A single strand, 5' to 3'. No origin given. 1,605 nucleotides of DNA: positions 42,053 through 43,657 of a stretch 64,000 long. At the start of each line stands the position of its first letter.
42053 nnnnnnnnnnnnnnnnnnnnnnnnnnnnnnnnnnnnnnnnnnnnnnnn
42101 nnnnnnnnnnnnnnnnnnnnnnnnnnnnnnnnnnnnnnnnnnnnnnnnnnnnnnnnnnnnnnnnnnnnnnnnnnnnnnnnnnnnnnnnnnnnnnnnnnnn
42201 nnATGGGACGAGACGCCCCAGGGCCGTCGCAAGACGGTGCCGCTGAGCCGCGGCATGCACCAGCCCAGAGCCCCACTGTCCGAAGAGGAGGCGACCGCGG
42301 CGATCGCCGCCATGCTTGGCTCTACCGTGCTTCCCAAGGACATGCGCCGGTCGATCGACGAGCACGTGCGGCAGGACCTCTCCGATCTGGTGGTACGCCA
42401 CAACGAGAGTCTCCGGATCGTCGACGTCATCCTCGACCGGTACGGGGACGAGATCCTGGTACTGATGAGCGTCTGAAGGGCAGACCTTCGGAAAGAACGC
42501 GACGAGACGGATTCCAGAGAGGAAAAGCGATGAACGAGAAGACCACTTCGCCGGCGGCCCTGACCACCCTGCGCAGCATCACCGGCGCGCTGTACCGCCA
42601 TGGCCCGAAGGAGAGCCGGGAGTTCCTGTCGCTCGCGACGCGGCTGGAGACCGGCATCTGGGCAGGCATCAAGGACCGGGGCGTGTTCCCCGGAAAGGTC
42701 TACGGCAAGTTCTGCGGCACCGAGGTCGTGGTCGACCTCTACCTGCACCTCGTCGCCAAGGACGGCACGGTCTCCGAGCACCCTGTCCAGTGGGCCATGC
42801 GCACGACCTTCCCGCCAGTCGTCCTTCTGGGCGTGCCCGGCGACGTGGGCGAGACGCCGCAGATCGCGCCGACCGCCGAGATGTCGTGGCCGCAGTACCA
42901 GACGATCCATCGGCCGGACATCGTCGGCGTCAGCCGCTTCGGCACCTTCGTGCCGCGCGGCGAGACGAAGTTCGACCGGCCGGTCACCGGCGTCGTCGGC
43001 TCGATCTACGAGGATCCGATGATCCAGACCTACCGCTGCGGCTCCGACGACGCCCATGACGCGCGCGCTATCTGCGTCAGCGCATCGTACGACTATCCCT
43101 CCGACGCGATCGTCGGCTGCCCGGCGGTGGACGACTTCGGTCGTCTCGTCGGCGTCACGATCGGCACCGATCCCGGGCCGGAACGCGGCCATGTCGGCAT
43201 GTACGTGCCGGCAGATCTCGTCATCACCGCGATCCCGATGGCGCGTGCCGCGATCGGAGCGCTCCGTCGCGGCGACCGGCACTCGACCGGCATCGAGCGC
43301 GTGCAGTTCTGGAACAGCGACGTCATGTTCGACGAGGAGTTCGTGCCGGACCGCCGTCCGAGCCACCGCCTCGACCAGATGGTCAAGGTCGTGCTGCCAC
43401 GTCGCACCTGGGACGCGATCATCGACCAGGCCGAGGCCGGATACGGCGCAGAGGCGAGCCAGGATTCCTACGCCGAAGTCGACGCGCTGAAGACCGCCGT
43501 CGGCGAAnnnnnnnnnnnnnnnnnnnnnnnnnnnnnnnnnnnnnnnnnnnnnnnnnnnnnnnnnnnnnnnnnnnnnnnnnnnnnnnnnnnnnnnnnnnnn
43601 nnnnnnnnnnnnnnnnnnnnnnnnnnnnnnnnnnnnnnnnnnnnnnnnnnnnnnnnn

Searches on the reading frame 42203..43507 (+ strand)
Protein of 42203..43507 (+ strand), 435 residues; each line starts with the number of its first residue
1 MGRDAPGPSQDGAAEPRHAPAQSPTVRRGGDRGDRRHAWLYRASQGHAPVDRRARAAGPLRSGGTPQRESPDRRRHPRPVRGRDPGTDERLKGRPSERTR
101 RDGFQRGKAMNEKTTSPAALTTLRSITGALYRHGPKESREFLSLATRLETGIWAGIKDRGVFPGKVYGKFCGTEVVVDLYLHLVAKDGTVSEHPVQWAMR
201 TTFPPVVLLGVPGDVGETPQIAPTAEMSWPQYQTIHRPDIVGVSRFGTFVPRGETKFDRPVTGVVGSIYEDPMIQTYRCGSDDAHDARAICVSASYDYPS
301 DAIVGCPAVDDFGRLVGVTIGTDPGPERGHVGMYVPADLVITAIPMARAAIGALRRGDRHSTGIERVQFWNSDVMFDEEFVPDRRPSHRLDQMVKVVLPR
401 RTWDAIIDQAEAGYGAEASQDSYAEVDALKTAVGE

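Call 10: search_protein_families(library=phrogs, proteins=[window:42203-43507:+], max_evalue=0.001)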
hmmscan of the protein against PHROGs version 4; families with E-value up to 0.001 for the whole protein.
window:42203-43507:+ (435 aa): 0 families

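Call 11: search_protein_families(library=pfam, proteins=[window:42203-43507:+], max_evalue=0.01)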
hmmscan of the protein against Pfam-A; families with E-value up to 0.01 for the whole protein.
window:42203-43507:+ (435 aa): 0 families

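Call 17: find_encoding_contigs(protein=window:42203-43507:+, flank=10000, max_places=3)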
Protein window:42203-43507:+ (435 aa): no gene with exactly this product is on record in the collection.
